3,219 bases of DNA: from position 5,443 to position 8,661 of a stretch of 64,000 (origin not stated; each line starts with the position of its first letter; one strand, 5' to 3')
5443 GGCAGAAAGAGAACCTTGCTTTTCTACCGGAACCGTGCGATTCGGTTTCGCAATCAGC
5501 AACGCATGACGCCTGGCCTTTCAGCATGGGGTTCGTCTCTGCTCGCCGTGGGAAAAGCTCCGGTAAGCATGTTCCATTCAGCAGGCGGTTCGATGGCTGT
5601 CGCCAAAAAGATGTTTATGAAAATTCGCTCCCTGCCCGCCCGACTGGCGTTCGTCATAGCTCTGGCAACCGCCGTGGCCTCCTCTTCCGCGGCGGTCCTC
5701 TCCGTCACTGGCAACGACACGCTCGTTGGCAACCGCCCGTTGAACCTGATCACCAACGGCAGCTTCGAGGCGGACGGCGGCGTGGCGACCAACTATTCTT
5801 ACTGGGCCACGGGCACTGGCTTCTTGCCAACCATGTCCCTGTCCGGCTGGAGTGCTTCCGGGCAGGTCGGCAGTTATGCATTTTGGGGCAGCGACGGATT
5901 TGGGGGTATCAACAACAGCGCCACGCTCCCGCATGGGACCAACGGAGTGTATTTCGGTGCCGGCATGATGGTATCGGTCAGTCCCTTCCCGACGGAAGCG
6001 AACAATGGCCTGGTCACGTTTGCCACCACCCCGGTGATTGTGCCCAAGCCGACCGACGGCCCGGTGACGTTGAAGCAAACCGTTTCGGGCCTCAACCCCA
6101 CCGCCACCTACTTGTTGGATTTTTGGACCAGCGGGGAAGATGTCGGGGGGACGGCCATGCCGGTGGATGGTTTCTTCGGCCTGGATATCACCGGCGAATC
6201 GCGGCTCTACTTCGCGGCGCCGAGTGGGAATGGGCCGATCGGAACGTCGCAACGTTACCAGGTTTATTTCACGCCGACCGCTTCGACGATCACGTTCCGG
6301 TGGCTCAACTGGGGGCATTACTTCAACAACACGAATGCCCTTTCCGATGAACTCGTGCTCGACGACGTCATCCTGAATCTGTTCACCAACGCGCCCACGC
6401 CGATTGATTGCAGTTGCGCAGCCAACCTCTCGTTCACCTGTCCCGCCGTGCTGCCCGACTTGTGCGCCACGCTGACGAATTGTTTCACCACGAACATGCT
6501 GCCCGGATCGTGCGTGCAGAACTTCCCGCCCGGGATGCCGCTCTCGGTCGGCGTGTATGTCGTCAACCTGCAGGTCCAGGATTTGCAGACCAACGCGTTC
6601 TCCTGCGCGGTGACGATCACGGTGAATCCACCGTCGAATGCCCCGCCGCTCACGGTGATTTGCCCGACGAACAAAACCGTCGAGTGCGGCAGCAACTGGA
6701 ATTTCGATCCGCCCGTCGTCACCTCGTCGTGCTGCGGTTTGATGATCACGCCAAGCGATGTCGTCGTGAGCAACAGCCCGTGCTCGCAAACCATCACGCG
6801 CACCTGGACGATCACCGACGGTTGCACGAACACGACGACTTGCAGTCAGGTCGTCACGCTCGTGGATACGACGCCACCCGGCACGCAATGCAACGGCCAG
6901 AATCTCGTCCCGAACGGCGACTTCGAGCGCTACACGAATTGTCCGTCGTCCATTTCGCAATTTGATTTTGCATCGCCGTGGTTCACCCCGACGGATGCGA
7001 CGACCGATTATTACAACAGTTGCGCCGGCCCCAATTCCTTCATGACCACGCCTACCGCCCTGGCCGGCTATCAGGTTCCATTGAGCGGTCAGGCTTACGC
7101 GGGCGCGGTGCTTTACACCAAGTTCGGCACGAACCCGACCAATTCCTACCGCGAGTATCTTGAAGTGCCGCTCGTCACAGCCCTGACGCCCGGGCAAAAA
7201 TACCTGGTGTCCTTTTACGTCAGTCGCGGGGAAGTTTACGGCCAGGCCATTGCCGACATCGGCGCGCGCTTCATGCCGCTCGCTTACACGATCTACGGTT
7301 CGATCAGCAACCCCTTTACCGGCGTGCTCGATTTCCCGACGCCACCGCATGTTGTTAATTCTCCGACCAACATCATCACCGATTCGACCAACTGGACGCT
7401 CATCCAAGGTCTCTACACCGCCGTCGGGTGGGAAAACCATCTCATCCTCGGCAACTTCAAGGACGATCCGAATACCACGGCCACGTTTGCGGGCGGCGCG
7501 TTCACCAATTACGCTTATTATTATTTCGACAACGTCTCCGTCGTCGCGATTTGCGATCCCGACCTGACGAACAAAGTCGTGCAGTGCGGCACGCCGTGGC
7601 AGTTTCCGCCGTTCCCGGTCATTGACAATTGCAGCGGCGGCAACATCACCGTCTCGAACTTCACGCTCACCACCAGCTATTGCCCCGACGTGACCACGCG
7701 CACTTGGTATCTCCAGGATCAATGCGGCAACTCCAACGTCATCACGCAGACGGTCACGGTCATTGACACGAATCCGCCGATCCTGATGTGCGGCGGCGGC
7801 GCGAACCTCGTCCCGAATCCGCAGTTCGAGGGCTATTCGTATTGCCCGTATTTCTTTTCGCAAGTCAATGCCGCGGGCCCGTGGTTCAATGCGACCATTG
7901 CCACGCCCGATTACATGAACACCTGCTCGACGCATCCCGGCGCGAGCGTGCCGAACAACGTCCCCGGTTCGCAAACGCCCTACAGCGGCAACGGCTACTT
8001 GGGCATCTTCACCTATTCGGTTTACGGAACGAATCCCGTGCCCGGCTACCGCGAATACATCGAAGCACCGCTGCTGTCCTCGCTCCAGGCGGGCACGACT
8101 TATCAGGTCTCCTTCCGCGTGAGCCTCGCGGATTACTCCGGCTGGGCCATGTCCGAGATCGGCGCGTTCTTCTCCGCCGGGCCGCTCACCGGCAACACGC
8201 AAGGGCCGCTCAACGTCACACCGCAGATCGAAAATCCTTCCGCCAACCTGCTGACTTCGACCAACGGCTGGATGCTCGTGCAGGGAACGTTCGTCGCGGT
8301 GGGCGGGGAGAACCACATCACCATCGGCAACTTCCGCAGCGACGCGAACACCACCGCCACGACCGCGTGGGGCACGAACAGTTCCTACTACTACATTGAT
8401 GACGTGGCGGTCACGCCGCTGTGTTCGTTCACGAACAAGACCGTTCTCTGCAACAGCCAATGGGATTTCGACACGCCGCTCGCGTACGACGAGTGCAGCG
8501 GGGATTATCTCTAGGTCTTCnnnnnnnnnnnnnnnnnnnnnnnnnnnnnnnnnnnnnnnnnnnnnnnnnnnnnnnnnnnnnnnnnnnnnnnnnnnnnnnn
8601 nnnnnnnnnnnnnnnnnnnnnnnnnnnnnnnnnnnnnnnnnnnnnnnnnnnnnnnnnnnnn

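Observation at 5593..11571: A single in-frame TAG (8512-8514) splits a modular surface protein of about 2,000 aa in mid-domain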

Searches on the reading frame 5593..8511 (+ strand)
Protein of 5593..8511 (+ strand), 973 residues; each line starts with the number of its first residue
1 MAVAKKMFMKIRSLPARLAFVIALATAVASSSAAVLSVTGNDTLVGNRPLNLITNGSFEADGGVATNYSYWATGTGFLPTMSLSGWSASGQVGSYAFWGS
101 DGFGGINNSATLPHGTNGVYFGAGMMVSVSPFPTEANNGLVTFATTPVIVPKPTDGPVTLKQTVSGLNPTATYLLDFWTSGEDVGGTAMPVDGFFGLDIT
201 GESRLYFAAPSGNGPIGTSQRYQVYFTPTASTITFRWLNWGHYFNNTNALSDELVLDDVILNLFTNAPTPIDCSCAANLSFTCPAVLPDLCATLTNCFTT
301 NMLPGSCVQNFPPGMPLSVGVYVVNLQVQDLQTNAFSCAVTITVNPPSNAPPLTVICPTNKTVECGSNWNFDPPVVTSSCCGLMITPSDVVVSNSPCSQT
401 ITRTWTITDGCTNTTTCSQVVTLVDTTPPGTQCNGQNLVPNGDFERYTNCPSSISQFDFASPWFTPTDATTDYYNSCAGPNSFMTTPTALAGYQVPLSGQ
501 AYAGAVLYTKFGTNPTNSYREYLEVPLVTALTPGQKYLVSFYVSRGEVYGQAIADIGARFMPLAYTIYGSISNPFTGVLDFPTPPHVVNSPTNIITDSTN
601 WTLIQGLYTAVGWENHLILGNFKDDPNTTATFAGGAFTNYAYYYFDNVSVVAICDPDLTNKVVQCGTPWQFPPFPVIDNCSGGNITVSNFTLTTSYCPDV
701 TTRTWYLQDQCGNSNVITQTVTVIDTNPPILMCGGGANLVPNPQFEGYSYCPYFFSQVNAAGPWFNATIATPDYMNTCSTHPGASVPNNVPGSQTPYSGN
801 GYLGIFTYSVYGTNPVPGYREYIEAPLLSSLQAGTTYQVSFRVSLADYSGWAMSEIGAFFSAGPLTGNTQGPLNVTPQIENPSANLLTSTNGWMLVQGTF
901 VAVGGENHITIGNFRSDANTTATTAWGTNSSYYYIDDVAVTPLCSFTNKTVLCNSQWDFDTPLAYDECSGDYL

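Call 7: search_protein_families(library=pfam, proteins=[window:5593-8511:+], max_evalue=0.1)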
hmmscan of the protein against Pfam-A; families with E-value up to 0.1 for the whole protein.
window:5593-8511:+ (973 aa): 1 family
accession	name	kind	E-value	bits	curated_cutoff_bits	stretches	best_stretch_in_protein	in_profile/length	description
PF23237.1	HYR_4C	-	3.2e-10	40.5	27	2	357-422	5-72/73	HYR-like domain with 4 cysteines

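Call 8: search_protein_families(library=ncbifam, proteins=[window:5593-8511:+], max_evalue=0.1)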
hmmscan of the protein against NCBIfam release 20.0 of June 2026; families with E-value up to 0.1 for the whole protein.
window:5593-8511:+ (973 aa): 0 families
